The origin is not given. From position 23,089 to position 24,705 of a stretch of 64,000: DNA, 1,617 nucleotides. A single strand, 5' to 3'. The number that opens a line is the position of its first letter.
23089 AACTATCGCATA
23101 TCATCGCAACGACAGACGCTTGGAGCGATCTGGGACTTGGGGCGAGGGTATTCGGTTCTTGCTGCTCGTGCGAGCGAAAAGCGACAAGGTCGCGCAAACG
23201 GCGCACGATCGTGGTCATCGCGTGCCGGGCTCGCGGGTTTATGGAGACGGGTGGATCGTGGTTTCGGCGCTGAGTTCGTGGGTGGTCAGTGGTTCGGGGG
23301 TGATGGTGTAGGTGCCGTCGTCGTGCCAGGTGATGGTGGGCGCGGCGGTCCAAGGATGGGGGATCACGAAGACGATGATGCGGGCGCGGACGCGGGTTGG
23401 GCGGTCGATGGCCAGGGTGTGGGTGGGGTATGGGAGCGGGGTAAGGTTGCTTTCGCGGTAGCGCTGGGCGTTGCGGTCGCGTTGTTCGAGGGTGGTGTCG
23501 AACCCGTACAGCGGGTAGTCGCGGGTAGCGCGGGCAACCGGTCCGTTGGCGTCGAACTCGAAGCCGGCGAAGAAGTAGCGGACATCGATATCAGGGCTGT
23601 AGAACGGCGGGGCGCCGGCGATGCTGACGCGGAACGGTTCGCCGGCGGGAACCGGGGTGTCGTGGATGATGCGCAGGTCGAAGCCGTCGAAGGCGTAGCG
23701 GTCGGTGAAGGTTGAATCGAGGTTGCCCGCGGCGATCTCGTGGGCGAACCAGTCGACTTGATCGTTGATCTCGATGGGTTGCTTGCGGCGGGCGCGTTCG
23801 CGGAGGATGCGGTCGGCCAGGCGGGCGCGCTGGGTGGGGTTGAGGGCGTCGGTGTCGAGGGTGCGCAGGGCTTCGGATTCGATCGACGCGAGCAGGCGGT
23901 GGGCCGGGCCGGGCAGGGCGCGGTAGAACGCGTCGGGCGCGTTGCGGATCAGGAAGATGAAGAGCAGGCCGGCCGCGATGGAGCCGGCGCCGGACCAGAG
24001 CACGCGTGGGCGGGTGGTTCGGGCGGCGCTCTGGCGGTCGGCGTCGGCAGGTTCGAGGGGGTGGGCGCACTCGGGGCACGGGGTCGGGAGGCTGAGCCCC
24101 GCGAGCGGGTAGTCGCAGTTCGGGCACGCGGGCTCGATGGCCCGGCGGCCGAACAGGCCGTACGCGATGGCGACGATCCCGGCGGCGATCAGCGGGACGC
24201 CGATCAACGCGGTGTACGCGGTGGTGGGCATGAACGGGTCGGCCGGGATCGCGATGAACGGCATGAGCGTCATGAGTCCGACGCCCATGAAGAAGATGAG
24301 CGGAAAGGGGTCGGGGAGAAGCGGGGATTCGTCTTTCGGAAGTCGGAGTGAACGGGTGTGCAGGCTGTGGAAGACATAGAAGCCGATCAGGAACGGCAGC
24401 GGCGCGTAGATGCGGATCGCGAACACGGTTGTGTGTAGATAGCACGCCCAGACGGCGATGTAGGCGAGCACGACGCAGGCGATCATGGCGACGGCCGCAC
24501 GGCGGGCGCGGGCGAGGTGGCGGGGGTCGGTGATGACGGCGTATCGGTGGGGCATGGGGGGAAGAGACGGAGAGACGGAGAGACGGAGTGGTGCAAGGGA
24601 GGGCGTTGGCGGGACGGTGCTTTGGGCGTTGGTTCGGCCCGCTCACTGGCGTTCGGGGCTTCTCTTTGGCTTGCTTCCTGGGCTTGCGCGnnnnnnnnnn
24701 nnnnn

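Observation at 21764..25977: Three tandem paralogs of an uncharacterised multi-pass membrane protein with a cytoplasmic zinc ribbon and a large C-terminal domain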

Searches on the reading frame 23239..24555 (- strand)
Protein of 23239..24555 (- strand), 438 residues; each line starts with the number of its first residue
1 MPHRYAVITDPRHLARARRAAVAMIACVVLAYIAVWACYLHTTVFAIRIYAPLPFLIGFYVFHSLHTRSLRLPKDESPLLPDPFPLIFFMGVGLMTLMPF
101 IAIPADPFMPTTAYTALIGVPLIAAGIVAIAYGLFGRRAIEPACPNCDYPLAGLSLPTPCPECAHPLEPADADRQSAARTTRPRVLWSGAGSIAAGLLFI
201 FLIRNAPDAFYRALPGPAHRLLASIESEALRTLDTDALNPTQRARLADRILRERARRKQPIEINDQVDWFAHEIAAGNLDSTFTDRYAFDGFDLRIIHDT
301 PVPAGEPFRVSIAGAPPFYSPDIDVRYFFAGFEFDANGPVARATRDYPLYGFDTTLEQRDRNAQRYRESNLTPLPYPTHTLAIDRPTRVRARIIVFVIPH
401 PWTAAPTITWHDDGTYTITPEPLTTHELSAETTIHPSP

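Call 4: search_protein_families(library=pfam, proteins=[window:23239-24555:-], max_evalue=1)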
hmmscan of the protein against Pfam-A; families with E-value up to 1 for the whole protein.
window:23239-24555:- (438 aa): 3 families
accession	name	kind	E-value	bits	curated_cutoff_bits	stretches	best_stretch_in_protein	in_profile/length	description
PF21349.2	RUBY_RBDX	-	0.035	14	26.5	1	144-166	3-25/30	Rubrerythrin, rubredoxin-like domain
PF11023.14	DUF2614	-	0.055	14.1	21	1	116-167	41-93/111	Zinc-ribbon containing domain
PF13248.11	Zn_ribbon_3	-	0.68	9.9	27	0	159-169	4-14/26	zinc-ribbon domain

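Call 5: search_protein_families(library=ncbifam, proteins=[window:23239-24555:-], max_evalue=1)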
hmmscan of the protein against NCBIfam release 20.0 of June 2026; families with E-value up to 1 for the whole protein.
window:23239-24555:- (438 aa): 2 families
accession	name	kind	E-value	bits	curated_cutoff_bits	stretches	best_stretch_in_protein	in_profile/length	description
NF002796.0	PRK02935.1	equivalog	0.07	13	108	1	116-168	44-97/118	hypothetical protein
NF045767.1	RuberyRbr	equivalog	0.35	10.9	200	1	143-166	160-183/194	rubrerythrin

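Call 6: find_homologous_proteins(query=window:23239-24555:-, max_evalue=0.001)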
Query window:23239-24555:- (438 aa): 16 proteins with E <= 0.001 among 8000 candidates.
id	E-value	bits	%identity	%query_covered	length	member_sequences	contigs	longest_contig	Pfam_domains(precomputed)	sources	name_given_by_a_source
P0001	2.2e-296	1001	100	100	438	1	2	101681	-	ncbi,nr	ncbi:MAG: hypothetical protein LAT64_14120 [Phycisphaerales bacterium]|nr:hypothetical protein [Plan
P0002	1.5e-202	692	71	100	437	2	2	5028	-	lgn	-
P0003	5.8e-178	610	65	99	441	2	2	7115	-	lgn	-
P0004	1.3e-175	603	64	100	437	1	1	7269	-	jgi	jgi:hypothetical protein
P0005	8.4e-143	495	55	98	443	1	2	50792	-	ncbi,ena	-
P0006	4.8e-142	492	55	98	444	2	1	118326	-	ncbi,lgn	-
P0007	9.8e-142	491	55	98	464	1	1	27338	-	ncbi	-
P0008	1.5e-135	471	53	96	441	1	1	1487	-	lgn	-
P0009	7.8e-114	399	49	100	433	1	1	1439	-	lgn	-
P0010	2.4e-110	388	47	98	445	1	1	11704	-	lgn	-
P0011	2.3e-70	256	38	98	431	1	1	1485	-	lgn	-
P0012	2.2e-44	170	33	100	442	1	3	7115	-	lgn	-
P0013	5.6e-40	156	35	73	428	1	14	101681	-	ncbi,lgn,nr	ncbi:MAG: hypothetical protein LAT64_14115 [Phycisphaerales bacterium]|nr:hypothetical protein [Plan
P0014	2.1e-38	150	30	81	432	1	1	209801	-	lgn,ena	-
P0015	3.4e-33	133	32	83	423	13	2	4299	-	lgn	-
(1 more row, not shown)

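Call 12: find_encoding_contigs(protein=P0006, flank=8000, max_places=3)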
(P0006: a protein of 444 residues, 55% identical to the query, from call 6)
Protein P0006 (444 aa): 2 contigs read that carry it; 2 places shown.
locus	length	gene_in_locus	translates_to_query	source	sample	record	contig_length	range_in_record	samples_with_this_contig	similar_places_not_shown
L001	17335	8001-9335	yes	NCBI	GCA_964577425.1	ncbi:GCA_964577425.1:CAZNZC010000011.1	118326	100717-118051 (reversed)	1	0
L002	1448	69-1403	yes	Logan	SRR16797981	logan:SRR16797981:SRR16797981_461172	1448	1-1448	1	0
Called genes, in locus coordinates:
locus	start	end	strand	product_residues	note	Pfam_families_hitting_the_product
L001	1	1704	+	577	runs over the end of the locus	-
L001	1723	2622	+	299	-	PF00809:Pterin_bind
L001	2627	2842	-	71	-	PF01934:HepT-like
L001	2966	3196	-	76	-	PF01909:NTP_transf_2, PF18765:Polbeta (weak)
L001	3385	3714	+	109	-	PF00085:Thioredoxin, PF13098:Thioredoxin_2, PF13905:Thioredoxin_8 (faint)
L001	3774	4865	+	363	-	PF01408:GFO_IDH_MocA, PF22725:GFO_IDH_MocA_C3 (weak), PF02894:GFO_IDH_MocA_C (faint)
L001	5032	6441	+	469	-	PF00575:S1, PF21710:Spt6_S1 (faint), PF00575:S1, PF23459:S1_RRP5 (weak)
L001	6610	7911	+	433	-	-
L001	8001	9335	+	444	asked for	-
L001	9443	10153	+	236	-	-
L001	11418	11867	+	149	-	PF04972:BON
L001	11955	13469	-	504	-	PF01073:3Beta_HSD (weak), PF01370:Epimerase, PF02719:Polysacc_synt_2, PF04321:RmlD_sub_bind, PF16363:GDP_Man_Dehyd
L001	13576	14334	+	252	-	PF03567:Sulfotransfer_2 (weak)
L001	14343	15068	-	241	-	-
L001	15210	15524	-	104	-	PF14213:DUF4325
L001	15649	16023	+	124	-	-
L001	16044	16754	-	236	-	-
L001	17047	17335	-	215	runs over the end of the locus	PF14520:HHH_5 (weak)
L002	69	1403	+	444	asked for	-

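Call 13: find_encoding_contigs(protein=P0014, flank=8000, max_places=3)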
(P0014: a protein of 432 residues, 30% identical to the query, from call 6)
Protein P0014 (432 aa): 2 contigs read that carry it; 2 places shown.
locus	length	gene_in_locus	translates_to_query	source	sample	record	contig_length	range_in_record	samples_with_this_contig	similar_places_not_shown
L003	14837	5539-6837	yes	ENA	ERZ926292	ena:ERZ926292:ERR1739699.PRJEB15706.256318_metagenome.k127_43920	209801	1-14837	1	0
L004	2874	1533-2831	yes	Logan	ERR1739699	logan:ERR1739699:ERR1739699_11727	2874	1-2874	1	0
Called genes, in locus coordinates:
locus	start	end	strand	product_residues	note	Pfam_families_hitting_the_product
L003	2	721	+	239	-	?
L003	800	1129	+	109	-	PF00085:Thioredoxin, PF13098:Thioredoxin_2, PF13905:Thioredoxin_8 (faint)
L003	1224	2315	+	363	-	PF01408:GFO_IDH_MocA, PF22725:GFO_IDH_MocA_C3 (weak)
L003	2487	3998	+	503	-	PF21710:Spt6_S1 (faint), PF00575:S1, PF23459:S1_RRP5 (weak)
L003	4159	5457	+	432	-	-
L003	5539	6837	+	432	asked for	-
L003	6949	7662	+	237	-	-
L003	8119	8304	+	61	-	-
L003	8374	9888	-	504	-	PF01073:3Beta_HSD (weak), PF01370:Epimerase, PF02719:Polysacc_synt_2, PF04321:RmlD_sub_bind, PF08659:KR (faint), PF16363:GDP_Man_Dehyd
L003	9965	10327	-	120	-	-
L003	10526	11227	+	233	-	PF03567:Sulfotransfer_2 (weak)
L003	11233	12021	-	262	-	-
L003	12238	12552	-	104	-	PF14213:DUF4325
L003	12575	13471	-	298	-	-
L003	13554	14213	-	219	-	PF14520:HHH_5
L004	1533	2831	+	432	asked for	-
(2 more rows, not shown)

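Call 22: predict_structure(alignment_id=A3)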
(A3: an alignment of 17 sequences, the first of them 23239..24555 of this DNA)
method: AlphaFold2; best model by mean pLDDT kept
length: 438 residues; sequences in the alignment: 17
mean_pLDDT: 90.4   pTM: 0.74
mean pLDDT of the five models: 90.4, 89.4, 88.4, 88.0, 88.0
residues with pLDDT >= 90: 276; 70-90: 156; 50-70: 6; < 50: 0
segments of 3 or more residues with pLDDT < 50: none
pLDDT, mean of each block of 10 residues (from residue 1): 78 93 96 91 83 94 92 87 91 91 83 90 95 90 86 89 91 84 94 96 89 91 91 94 95 80 88 93 90 92 94 87 92 91 89 91 93 89 96 93 89 91 94 93
secondary structure, 60 per line:
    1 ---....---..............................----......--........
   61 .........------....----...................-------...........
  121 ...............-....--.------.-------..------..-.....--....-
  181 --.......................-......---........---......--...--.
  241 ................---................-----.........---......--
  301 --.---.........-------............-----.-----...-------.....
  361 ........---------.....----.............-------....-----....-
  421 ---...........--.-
elements in order: E4-7 H11-40 H45-50 H53-69 E76-79 H84-102 H110-135 E137-140 H169-173 E176-179 H183-205 H207-212 H216-223 H227-232 H240-256 H260-275 H281-289 E293-298 E307-315 E323-334 E346-348 H356-368 E378-382 E387-399 E407-410 E416-419 E424-434

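Call 24: search_protein_representatives(alignment_id=A3)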
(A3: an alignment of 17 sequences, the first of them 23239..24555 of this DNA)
Query: 17 sequences, 438 profile positions. Proteins with E-value up to 0.001 (for the whole library): 3766; up to 1e-10: 455; up to 1e-30: 63. The best 150 are listed.
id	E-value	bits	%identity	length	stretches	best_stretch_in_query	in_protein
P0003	4.4e-185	632.2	-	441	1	1-436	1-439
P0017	1.5e-150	518.4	-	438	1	1-437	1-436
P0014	3.2e-142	490.9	-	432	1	4-438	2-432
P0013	1.6e-139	482.0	-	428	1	1-438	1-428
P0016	2.0e-139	481.7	-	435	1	3-438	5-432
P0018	1.2e-135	469.3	-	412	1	18-436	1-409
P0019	1.4e-123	429.5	-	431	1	1-438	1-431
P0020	6.2e-120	417.5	-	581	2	4-433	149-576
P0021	2.9e-116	405.4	-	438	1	7-438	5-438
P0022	1.4e-115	403.1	-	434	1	4-438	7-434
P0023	8.6e-115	400.5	-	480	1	8-438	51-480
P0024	1.3e-110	386.7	-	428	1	5-437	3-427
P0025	1.5e-109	383.2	-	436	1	13-438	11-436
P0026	6.6e-109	381.1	-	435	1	1-438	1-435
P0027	2.0e-107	376.2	-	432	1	3-438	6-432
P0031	2.6e-92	326.4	-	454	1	7-438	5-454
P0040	4.5e-58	213.6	-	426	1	30-438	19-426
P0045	6.6e-51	190.0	-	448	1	14-410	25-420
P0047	9.9e-48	179.5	-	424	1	11-438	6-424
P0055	2.2e-43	165.2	-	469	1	11-438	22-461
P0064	7.6e-37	143.6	-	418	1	68-436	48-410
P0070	1.0e-33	133.3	-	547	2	29-288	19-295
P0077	1.8e-30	122.7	-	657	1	84-437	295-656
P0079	5.4e-28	114.5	-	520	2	95-421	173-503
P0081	6.6e-28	114.2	-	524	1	91-397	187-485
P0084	9.3e-27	110.4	-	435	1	23-414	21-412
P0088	5.3e-26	107.9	-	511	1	112-437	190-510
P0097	1.9e-23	99.5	-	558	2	92-415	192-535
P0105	9.2e-22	93.9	-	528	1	85-386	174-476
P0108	2.1e-21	92.8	-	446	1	27-438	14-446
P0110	3.1e-21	92.2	-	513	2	91-419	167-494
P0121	2.7e-20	89.1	-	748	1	87-334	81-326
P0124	4.0e-20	88.5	-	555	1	101-438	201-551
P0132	2.3e-19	86.1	-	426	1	23-437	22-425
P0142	1.4e-18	83.5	-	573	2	21-286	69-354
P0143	1.6e-18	83.3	-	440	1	30-406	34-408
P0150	3.3e-18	82.2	-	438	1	26-438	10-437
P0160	5.1e-18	81.6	-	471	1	24-428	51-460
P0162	5.2e-18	81.6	-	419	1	33-438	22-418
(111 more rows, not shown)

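Call 25: fold_search(model_id=the predicted structure, library=pdb)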
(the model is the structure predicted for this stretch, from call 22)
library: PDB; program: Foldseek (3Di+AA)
matches with E <= 10: 1443; with E <= 0.001: 0
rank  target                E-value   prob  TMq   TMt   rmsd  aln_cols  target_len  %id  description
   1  4lba_A                3.5e-02  0.41  0.10  0.28   9.9       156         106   13  Crystal structure of a conjugative transposon lipoprotein (BACEGG_03088) from Bacteroides eggerthii DSM 20697 at 1.70  (released 2013-08-07)
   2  3idu_A                3.7e-02  0.72  0.12  0.33  10.2       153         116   11  Crystal Structure of the CARDB domain of the PF1109 protein in complex with di-metal ions from Pyrococcus furiosus, No (released 2009-08-04)
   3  5wb2_A                4.6e-02  0.10  0.12  0.12  27.6       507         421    8  US28 bound to engineered chemokine CX3CL1.35 and nanobodies (released 2018-06-13)
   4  8elo_B                6.3e-02  0.41  0.12  0.29  10.2       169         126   10  Crystal structure of SARS-CoV-2 spike protein receptor-binding domain in complex with antibody CC12.1 Fab and nanobody (released 2023-07-05)
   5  4lba_B                6.6e-02  0.38  0.11  0.28   9.6       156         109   12  Crystal structure of a conjugative transposon lipoprotein (BACEGG_03088) from Bacteroides eggerthii DSM 20697 at 1.70  (released 2013-08-07)
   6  9a3v_A                7.3e-02  0.72  0.14  0.10   7.8       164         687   10  Predicted model of tissue transglutaminase 2 (TG2) in complex with plasma fibronectin type III modules 14 and 15 (FNII (released 2024-02-02)
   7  9jmb_H                7.7e-02  0.54  0.13  0.32   9.6       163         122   11  Cryo-EM structure of HSV-2 gB and FAB 16F9 complex (released 2025-09-24)
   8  2r2c_A                7.7e-02  0.33  0.11  0.26   8.8       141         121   10  Crystal structure of a domain of the outer membrane lipoprotein Omp28 from Porphyromonas gingivalis (released 2007-09-25)
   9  5urj                  7.7e-02  0.14  0.14  0.05  23.9       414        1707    8  Crystal structure of human BRR2 in complex with T-3905516 (released 2017-07-19)
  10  6os1_D                9.5e-02  0.63  0.14  0.34  10.5       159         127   14  Structure of synthetic nanobody-stabilized angiotensin II type 1 receptor bound to TRV023 (released 2020-02-19)
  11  9yq4_C                9.5e-02  0.25  0.11  0.27   9.8       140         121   13  Chlorella virus hyaluronan synthase bound to a proofreading UDP-GlcA (released 2025-12-10)
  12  2jh2_A                9.5e-02  0.21  0.10  0.24  12.0       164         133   10  X-ray crystal structure of a cohesin-like module from Clostridium perfringens (released 2007-11-06)
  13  8s5z_B                1.0e-01  0.16  0.10  0.23  11.2       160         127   11  Cryo-EM structure of hydroxychloroquine-bound human SLC19A3 in inward-open state (released 2024-10-02)
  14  4grw_H                1.2e-01  0.21  0.11  0.25  11.3       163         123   10  Structure of a complex of human IL-23 with 3 Nanobodies (Llama vHHs) (released 2014-02-19)
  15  7uzs                  1.2e-01  0.33  0.12  0.09  13.1       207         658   11  Protein 4.2 (local refinement from consensus reconstruction of ankyrin complex classes) (released 2022-07-20)
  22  7r5e_A                1.5e-01  0.41  0.15  0.30  11.1       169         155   10  FtrA-P19 from Rubrivivax gelatinosus in complex with copper and magnesium (X1) (released 2022-05-18)
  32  7r3p_A                1.8e-01  0.28  0.14  0.27  11.7       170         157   11  Apoform of the periplasmic FtrA/P19 protein from Rubrivivax gelatinosus (His-tag) (released 2022-05-18)
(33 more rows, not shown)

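Call 27: search_protein_families(library=pfam, alignment_id=A4, max_evalue=0.01)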
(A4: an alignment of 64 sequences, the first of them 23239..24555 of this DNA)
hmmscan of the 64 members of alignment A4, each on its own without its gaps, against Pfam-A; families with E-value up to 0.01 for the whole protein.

A. member 1, window:23239-24555:- (438 aa): 0 families

B. families by the number of members that match (of 64 scanned): 17 families
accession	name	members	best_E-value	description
PF12773.13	DZR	5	0.00028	Double zinc ribbon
PF13717.11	Zn_ribbon_4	3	0.0028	zinc-ribbon domain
PF01155.25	HypA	2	0.00026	Hydrogenase/urease nickel incorporation, metallochaperone, hypA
PF23455.1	DUF7129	2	0.0022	Domain of unknown function (DUF7129)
PF00487.30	FA_desaturase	2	0.0026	Fatty acid desaturase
PF09723.15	Zn_ribbon_8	2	0.0034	Zinc ribbon domain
PF07264.17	EI24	1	0.00034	Sulfate transporter CysZ/Etoposide-induced protein 2.4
PF23619.1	Ig_VWA7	1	0.00062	VWA7 Ig-like domain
PF19134.6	DUF5817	1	0.0013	Domain of unknown function (DUF5817)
PF17988.6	VEGFR-2_TMD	1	0.0014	VEGFR-2 Transmembrane domain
PF19271.4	Nis1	1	0.0016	Nis1 family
PF20581.3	DUF6785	1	0.002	Family of unknown function (DUF6785)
PF14471.11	DUF4428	1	0.0043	Domain of unknown function (DUF4428)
PF09297.16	Zn_ribbon_NUD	1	0.0057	NADH pyrophosphatase zinc ribbon domain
PF16983.11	MFS_MOT1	1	0.0061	Molybdate transporter of MFS superfamily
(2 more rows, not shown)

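Call 29: search_solved_structures(query=A4, max_evalue=5)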
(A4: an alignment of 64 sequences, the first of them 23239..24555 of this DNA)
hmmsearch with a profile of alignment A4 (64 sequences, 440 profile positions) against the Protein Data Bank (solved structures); distinct sequences matched with E-value up to 5: 80 (the best 60 are shown).
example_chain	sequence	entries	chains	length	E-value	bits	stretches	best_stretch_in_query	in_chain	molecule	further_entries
2i13_A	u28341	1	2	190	7.1e-18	67.7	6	160-185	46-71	Aart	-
1mey_C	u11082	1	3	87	5.4e-11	45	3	160-187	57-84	CONSENSUS ZINC FINGER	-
5egb_A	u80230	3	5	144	0.00024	23.1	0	160-185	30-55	Histone-lysine N-methyltransferase PRDM9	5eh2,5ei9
8kgf_A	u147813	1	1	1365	0.0081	18.1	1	159-191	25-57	CRISPR-associated endonuclease Cas12a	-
6mhu_F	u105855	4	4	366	0.014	17.3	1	33-131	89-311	Lipopolysaccharide export system permease protein LptF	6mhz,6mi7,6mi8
5mg3_E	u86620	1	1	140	0.014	17.3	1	20-112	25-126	Protein translocase subunit SecE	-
5v3g_D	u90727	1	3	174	0.014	17.3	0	160-185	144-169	PR domain zinc finger protein 9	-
6s8g_F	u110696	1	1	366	0.016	17.1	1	33-131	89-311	LPS export ABC transporter permease LptF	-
6s8h_F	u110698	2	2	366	0.016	17.1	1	33-131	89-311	Lipopolysaccharide export system permease protein LptF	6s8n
2akl_A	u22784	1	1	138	0.017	17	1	144-180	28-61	phnA-like protein pa0128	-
1x6e_A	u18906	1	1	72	0.027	16.4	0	160-186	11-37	Zinc finger protein 24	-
8e9g_A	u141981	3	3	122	0.055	15.3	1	48-141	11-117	NADH-quinone oxidoreductase subunit A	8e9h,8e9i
7xkd_R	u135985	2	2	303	0.072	15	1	37-133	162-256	Adhesion G-protein coupled receptor G2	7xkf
8z5g_B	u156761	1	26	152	0.11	14.4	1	26-75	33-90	Inner membrane protein YbbJ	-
2el5_A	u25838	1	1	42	0.12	14.2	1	160-185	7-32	Zinc finger protein 268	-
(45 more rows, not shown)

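Call 32: find_related_loci(query=A5, collection=genome_contigs, flank=8000)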
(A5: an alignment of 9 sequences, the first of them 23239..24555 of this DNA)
Query A5 (438 aa) in genome_contigs; peptide patterns used: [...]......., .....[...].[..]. (x = any residue, [..] = any of these).
30 stretches matched a pattern; 3 encode a relative of the query (tblastn E <= 1e-3); 3 distinct loci.
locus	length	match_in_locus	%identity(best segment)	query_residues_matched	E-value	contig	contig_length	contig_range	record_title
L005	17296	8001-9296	55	4-434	2e-141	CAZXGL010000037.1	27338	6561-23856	MAG TPA_asm: uncultured Phycisphaeraceae bacterium isolate SRP344714_co2_82 genome assembly, contig: NODE_4416_length_27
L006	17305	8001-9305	55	8-438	2e-133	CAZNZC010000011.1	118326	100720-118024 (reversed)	MAG TPA_asm: uncultured Phycisphaeraceae bacterium isolate SRP344714_co1_205 genome assembly, contig: NODE_370_length_11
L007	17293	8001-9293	37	1-435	2e-58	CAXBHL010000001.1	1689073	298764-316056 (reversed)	MAG TPA_asm: uncultured Phycisphaerales bacterium isolate ERR2762155_binner12_Refined_22 genome assembly, contig: ERZ342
